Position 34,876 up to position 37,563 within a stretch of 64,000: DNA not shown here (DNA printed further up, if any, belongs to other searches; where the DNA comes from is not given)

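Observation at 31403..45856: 14.5-kb GH43-led operon: two ATPase-less sugar ABC importers wrapped around three atypical extracytoplasmic/membrane proteins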

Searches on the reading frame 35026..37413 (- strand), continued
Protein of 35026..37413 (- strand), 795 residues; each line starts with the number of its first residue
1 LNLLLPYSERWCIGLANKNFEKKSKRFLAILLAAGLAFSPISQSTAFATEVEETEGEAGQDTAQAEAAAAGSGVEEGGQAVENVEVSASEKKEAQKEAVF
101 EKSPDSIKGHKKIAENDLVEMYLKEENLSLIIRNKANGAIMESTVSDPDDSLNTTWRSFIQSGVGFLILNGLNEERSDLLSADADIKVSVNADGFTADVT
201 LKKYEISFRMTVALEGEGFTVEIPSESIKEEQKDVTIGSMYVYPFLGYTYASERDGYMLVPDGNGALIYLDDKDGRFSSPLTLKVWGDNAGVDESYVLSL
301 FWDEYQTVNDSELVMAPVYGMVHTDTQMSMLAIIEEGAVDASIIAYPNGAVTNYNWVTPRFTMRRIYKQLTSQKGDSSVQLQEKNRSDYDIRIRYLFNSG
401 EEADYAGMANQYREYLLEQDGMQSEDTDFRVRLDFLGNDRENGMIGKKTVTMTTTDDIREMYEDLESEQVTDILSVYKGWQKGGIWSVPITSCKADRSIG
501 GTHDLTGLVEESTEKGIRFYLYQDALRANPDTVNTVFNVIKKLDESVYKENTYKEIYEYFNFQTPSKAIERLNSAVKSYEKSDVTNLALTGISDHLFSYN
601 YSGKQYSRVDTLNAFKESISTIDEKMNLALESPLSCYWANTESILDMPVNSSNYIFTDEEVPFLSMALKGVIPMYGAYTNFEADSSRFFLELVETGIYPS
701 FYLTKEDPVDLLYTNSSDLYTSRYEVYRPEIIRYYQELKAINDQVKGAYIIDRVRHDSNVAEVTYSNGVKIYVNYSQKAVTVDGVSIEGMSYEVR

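Call 76: find_homologous_proteins(query=A3, max_evalue=0.00001)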
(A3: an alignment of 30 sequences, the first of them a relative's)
Query A3 (30 sequences) (755 aa, profile of the alignment): 86 proteins with E <= 0.00001 among 8000 candidates.
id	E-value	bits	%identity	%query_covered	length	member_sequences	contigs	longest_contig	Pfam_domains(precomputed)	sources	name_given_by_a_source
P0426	7.5e-257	872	26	98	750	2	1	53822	PF18952.7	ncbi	-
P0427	8.7e-251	852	29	92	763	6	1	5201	PF18952.7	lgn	-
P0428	3.1e-247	841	29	89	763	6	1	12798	PF18952.7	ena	-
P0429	1.0e-243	829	28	88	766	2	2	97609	PF18952.7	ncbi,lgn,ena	-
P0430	1.9e-243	828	26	88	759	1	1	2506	PF18952.7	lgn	-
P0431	7.3e-242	823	28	99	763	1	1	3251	PF18952.7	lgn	-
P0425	2.3e-240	818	100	100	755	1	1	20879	PF18952.7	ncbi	ncbi:MAG: DUF5696 domain-containing protein [Saccharofermentanales bacterium]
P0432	8.9e-240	816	29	99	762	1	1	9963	PF18952.7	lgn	-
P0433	3.4e-239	814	28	93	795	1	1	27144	PF18952.7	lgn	-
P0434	8.9e-239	813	28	99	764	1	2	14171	PF18952.7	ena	-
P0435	2.1e-235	802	30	99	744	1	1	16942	PF18952.7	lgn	-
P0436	1.1e-233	796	45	99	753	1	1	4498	PF18952.7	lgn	-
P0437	7.6e-233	793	86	100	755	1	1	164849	PF18952.7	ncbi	ncbi:MAG: DUF5696 domain-containing protein [Saccharofermentanales bacterium]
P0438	1.6e-231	789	43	96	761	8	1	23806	PF18952.7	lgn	-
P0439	3.5e-231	788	37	90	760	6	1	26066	PF18952.7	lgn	-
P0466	7.1e-128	446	27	73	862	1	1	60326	PF18952.7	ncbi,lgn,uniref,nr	ncbi:DUF5696 domain-containing protein [Paenibacillus sp. J5C_2022]|uniref:DUF5696 domain-containing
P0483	7.3e-100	353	22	88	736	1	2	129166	PF18952.7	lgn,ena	-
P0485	3.2e-98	348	24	79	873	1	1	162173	PF18952.7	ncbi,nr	ncbi:DUF5696 domain-containing protein [Acholeplasma sp. OttesenSCG-928-E16]|nr:DUF5696 domain-conta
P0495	2.1e-84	302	25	72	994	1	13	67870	PF18952.7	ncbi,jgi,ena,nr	ncbi:MAG: hypothetical protein E7579_01090 [Ruminococcaceae bacterium]|nr:hypothetical protein [Osci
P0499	6.4e-84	301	19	79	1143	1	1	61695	PF18952.7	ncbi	-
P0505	1.7e-74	270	25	68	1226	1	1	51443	PF18952.7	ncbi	-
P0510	1.6e-57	213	21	89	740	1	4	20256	PF18952.7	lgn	-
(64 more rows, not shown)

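Call 77: find_encoding_contigs(protein=P0466, flank=10000, max_places=1)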
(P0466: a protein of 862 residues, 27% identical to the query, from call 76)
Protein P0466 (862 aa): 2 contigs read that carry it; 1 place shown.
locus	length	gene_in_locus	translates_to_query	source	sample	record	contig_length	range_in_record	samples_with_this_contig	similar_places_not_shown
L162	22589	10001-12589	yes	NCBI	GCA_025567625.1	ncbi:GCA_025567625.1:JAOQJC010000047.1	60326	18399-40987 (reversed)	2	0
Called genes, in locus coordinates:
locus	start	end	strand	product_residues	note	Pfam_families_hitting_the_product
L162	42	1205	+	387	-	PF00392:GntR, PF00532:Peripla_BP_1, PF13407:Peripla_BP_4 (weak), PF13377:Peripla_BP_3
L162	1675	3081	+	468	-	PF01547:SBP_bac_1, PF13416:SBP_bac_8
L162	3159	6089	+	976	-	PF01547:SBP_bac_1, PF13416:SBP_bac_8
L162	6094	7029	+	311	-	PF00528:BPD_transp_1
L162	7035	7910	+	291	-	PF00528:BPD_transp_1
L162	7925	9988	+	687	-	PF08450:SGL, PF01436:NHL (weak), PF04893:Yip1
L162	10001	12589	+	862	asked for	PF18952:DUF5696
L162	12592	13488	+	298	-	PF00528:BPD_transp_1 (weak)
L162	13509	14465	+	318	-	PF00528:BPD_transp_1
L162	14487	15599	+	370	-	PF00392:GntR, PF00532:Peripla_BP_1, PF13407:Peripla_BP_4, PF13377:Peripla_BP_3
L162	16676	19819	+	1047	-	PF22907:Ams1-like_1st (weak), PF03065:Glyco_hydro_57 (faint), PF01074:Glyco_hydro_38N, PF09261:Alpha-mann_mid, PF07748:Glyco_hydro_38C, PF17677:Glyco_hydro38C2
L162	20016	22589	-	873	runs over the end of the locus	PF01841:Transglut_core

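Call 78: find_encoding_contigs(protein=P0485, flank=10000, max_places=1)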
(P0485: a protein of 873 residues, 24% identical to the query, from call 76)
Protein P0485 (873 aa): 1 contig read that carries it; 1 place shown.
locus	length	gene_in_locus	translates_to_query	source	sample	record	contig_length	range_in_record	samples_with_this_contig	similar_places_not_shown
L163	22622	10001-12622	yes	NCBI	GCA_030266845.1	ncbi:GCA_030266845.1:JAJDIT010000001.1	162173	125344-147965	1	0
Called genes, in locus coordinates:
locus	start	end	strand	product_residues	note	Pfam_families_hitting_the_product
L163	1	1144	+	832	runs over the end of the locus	-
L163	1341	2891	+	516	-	PF07523:Big_3 (faint), PF16403:Bact_surface_Ig-like, PF01547:SBP_bac_1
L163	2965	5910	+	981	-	PF01547:SBP_bac_1, PF13416:SBP_bac_8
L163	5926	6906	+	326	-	PF00528:BPD_transp_1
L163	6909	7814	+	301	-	PF00528:BPD_transp_1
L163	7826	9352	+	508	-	PF01436:NHL (weak), PF13414:TPR_11 (faint)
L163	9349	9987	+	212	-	PF04893:Yip1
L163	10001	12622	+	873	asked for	PF18952:DUF5696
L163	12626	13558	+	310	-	PF00528:BPD_transp_1 (weak)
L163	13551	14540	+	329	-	PF00528:BPD_transp_1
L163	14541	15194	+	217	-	PF04854:DUF624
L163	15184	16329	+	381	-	PF07075:NamZ_N, PF20732:NamZ_C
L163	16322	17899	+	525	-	PF00933:Glyco_hydro_3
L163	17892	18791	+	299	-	PF00480:ROK (weak), PF01869:BcrAD_BadFG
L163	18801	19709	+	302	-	PF13580:SIS_2 (weak), PF22198:GKRP_SIS_2, PF22645:GKRP_SIS_N, PF01380:SIS (faint), PF20741:GKRP-like_C (weak)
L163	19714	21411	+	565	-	PF16403:Bact_surface_Ig-like, PF00704:Glyco_hydro_18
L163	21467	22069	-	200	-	PF01522:Polysacc_deac_1, PF10096:DUF2334 (weak)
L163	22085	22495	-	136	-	-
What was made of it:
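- The cassette occurs in the wall-less Acholeplasma (call 78).
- Tried and rejected: The idea that DUF5696 remodels the cell wall was dropped because the cassette occurs in the wall-less Acholeplasma (call 78).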

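Call 79: find_encoding_contigs(protein=P0495, flank=10000, max_places=1)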
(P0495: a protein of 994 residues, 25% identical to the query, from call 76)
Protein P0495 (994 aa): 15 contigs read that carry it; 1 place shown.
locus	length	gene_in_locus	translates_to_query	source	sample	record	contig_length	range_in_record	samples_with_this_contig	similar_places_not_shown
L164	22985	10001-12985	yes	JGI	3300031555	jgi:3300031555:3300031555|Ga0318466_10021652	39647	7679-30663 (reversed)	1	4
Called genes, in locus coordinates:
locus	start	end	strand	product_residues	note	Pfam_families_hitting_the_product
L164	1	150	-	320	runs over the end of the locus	PF00480:ROK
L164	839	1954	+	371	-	PF00266:Aminotran_5, PF00155:Aminotran_1_2 (weak)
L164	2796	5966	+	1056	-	PF25275:Golvesin_C (faint), PF01547:SBP_bac_1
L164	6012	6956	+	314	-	PF00528:BPD_transp_1 (weak)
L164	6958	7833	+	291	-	PF00528:BPD_transp_1 (weak)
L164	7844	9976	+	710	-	PF01436:NHL (faint), PF04893:Yip1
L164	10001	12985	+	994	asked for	PF18952:DUF5696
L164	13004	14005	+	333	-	PF00528:BPD_transp_1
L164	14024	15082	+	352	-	PF00528:BPD_transp_1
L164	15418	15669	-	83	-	-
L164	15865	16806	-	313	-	-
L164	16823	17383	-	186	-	PF06962:rRNA_methylase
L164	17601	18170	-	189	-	PF01558:POR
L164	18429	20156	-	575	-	PF01855:POR_N, PF02775:TPP_enzyme_C, PF12797:Fer4_2 (faint), PF00037:Fer4 (weak)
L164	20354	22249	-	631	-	PF13292:DXP_synthase_N, PF00456:Transketolase_N (faint), PF02779:Transket_pyr, PF02780:Transketolase_C (weak)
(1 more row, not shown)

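Call 80: find_encoding_contigs(protein=P0499, flank=10000, max_places=1)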
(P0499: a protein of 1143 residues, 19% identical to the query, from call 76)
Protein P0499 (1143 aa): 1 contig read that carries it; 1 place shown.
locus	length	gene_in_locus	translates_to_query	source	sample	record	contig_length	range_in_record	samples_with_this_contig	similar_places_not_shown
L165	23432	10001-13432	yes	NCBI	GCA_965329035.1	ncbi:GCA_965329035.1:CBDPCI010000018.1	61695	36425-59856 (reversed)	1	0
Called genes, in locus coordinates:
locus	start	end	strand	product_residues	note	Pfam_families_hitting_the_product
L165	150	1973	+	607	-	PF02838:Glyco_hydro_20b, PF00728:Glyco_hydro_20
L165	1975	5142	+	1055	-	PF01547:SBP_bac_1, PF13416:SBP_bac_8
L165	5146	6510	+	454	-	PF00528:BPD_transp_1 (weak)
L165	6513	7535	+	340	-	PF00528:BPD_transp_1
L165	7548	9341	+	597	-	PF01436:NHL (faint)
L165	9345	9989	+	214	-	PF04893:Yip1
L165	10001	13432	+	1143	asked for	PF18952:DUF5696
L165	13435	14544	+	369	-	PF00528:BPD_transp_1 (weak)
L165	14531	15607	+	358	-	PF00528:BPD_transp_1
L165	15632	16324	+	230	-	PF04854:DUF624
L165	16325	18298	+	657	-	PF09992:NAGPA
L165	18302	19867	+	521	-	PF00933:Glyco_hydro_3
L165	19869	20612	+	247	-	PF01182:Glucosamine_iso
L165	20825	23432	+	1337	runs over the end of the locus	-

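Call 95: find_encoding_contigs(protein=P0505, flank=10000, max_places=1)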
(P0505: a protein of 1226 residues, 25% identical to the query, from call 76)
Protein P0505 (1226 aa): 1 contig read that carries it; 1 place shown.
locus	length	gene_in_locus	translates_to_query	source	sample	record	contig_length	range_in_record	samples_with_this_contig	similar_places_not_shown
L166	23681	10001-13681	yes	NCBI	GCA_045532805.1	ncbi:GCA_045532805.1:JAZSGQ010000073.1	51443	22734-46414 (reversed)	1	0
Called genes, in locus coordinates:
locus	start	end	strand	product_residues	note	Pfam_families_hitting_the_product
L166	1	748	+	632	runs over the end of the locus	PF05649:Peptidase_M13_N, PF01431:Peptidase_M13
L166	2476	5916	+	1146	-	-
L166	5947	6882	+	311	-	-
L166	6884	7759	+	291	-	PF00528:BPD_transp_1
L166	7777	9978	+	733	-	PF01436:NHL (faint), PF07719:TPR_2 (faint), PF13424:TPR_12 (faint), PF13432:TPR_16 (faint), PF04893:Yip1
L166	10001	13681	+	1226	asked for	PF18952:DUF5696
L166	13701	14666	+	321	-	PF00528:BPD_transp_1 (weak)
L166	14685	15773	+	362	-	PF00528:BPD_transp_1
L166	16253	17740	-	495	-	PF00370:FGGY_N, PF02782:FGGY_C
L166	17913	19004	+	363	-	PF00266:Aminotran_5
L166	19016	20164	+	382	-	PF00389:2-Hacid_dh, PF02826:2-Hacid_dh_C, PF03446:NAD_binding_2 (weak)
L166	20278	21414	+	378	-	PF03462:PCRF, PF00472:RF-1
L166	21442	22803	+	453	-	PF01841:Transglut_core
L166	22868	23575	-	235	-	PF02811:PHP (weak), PF13263:PHP_C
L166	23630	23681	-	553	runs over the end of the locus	PF01676:Metalloenzyme, PF06415:iPGM_N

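Call 96: find_encoding_contigs(protein=P0510, flank=10000, max_places=1)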
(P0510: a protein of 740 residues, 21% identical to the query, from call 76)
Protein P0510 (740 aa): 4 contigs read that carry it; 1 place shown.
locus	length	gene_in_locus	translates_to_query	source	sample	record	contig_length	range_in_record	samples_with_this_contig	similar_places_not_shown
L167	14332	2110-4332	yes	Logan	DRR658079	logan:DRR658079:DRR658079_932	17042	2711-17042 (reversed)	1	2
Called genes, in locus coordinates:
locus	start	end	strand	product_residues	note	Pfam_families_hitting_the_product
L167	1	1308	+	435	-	?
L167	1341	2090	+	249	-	PF01520:Amidase_3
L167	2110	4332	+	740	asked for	PF18952:DUF5696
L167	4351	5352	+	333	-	PF02826:2-Hacid_dh_C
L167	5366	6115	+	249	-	PF01261:AP_endonuc_2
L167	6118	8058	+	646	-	PF16889:Hepar_II_III_N, PF05426:Alginate_lyase (faint), PF07940:Hepar_II_III_C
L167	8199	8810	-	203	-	PF12464:Mac, PF00132:Hexapep, PF14602:Hexapep_2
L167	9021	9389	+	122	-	PF05164:ZapA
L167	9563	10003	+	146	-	PF00692:dUTPase, PF22769:DCD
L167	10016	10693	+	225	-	PF01791:DeoC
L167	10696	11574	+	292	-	PF04055:Radical_SAM (weak)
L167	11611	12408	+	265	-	PF01408:GFO_IDH_MocA (weak), PF03807:F420_oxidored, PF14748:P5CR_dimer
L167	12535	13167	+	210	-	PF09551:Spore_II_R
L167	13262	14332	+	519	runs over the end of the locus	PF02838:Glyco_hydro_20b, PF00728:Glyco_hydro_20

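Call 97: find_encoding_contigs(protein=P0483, flank=10000, max_places=1)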
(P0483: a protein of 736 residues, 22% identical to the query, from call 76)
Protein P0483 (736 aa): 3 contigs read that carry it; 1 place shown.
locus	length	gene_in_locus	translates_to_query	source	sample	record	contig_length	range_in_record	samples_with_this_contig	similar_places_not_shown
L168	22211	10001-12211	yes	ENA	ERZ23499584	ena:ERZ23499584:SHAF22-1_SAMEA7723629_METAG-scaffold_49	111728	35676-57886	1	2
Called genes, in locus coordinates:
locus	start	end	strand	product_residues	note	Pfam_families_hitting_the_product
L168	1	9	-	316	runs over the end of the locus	PF03547:Mem_trans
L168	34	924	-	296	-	PF02588:YitT_membrane, PF10035:DUF2179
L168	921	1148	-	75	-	-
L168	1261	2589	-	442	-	PF01061:ABC2_membrane (faint), PF12679:ABC2_membrane_2, PF12698:ABC2_membrane_3, PF13346:ABC2_membrane_5 (weak)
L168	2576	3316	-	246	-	PF00005:ABC_tran, PF13304:AAA_21 (faint)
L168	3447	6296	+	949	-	PF01547:SBP_bac_1, PF13416:SBP_bac_8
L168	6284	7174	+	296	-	PF00528:BPD_transp_1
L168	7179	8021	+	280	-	PF00528:BPD_transp_1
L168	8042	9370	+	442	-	PF01436:NHL (faint)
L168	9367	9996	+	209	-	PF04893:Yip1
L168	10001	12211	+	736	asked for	PF18952:DUF5696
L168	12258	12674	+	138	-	-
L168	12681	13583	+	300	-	-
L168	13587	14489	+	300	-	PF00528:BPD_transp_1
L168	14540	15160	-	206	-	PF13189:Cytidylate_kin2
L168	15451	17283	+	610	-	PF17297:PEPCK_N, PF00821:PEPCK_GTP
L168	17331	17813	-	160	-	PF06908:YpsA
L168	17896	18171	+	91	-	PF01381:HTH_3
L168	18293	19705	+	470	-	PF01406:tRNA-synt_1e, PF01921:tRNA-synt_1f (faint), PF09334:tRNA-synt_1g (faint), PF23493:CysS_C (weak)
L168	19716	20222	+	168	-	PF18936:DUF5684 (weak)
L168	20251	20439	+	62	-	-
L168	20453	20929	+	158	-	PF22599:SecDF_P1_head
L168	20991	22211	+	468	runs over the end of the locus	PF28494:GlyRS_ins_1 (weak), PF00587:tRNA-synt_2b, PF03129:HGTP_anticodon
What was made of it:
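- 37361..39400 (-): Membrane fusion protein (679 aa). In order: signal peptide, extracytoplasmic NHL beta-propeller (about 30-345), TPR-like helical region (about 346-425), one TM helix (430-448), a poorly conserved cytoplasmic linker and a Yip1 multi-TM domain (about 500-679). The propeller-TPR-TM part and the Yip1 part are separate adjacent genes in L163, L165 and L168 (calls 78, 80, 97).
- On Yip1 family (PF04893): The domain is a separate 209-214-aa gene in L163, L165 and L168 (calls 78, 80, 97).
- The same order holds in six more loci, from Paenibacillus, Acholeplasma, a Ruminococcaceae-like contig and others (calls 77-80, 95, 97).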
